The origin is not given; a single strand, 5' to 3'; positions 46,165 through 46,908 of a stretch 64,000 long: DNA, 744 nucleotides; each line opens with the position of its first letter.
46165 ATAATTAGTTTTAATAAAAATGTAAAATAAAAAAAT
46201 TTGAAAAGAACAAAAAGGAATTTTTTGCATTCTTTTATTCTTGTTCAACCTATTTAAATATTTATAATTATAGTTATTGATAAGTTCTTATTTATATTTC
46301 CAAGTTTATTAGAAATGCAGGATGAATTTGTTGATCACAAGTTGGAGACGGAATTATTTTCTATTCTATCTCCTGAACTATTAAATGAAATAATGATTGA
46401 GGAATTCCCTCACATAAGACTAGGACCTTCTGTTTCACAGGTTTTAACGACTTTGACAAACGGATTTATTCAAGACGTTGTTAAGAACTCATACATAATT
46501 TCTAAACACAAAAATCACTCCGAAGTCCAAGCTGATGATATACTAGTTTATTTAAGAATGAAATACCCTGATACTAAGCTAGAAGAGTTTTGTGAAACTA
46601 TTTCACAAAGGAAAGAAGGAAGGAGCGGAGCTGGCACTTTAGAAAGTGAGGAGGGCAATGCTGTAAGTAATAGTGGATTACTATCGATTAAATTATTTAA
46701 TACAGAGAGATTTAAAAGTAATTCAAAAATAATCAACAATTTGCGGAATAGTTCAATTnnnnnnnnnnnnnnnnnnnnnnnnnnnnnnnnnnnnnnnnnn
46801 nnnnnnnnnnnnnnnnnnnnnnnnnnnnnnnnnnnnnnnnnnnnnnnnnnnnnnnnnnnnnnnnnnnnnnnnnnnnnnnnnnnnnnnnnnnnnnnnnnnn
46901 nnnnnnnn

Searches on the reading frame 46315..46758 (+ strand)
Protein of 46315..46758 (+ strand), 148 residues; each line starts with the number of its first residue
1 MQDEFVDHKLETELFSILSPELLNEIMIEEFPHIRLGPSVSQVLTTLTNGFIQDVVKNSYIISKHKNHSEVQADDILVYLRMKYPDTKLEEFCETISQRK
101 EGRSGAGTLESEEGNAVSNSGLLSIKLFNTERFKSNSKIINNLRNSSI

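Call 32: search_protein_families(library=pfam, proteins=[window:46315-46758:+], max_evalue=1)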
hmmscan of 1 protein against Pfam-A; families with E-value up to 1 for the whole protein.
window:46315-46758:+ (148 aa): 5 families
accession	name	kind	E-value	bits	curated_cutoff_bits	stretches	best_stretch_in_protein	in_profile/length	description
PF03847.19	TFIID_20kDa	-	4.4e-05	24.4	27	1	32-84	14-66/68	Transcription initiation factor TFIID subunit A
PF04867.17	DUF643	-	0.0048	17.9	25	1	35-74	49-91/114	Protein of unknown function (DUF643)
PF02291.21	TFIID-31kDa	-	0.048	14.2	29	1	37-82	24-69/122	Transcription initiation factor IID, 31kD subunit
PF02269.22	TFIID-18kDa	-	0.064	13.7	27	1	42-83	26-67/93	Transcription initiation factor IID, 18kD subunit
PF00125.30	Histone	-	0.13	12.9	26.4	1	25-82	64-121/122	Core histone H2A/H2B/H3/H4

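Call 67: search_solved_structures(query=window:46315-46758:+, max_evalue=10, show_alignments=1)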
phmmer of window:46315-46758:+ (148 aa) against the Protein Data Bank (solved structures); distinct sequences matched with E-value up to 10: 3.
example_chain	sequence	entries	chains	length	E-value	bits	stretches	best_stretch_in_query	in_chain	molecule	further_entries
1h3o_B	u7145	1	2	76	0.0053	19.8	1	17-83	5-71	TRANSCRIPTION INITIATION FACTOR TFIID 20/15 KDA SUBUNITS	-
30ff_DL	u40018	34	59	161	0.0087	19.1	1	10-83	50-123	Transcription initiation factor TFIID subunit 12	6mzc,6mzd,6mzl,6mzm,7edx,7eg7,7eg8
2lai_A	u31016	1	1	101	1.2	12.1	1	58-101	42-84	Avirulence protein ATR13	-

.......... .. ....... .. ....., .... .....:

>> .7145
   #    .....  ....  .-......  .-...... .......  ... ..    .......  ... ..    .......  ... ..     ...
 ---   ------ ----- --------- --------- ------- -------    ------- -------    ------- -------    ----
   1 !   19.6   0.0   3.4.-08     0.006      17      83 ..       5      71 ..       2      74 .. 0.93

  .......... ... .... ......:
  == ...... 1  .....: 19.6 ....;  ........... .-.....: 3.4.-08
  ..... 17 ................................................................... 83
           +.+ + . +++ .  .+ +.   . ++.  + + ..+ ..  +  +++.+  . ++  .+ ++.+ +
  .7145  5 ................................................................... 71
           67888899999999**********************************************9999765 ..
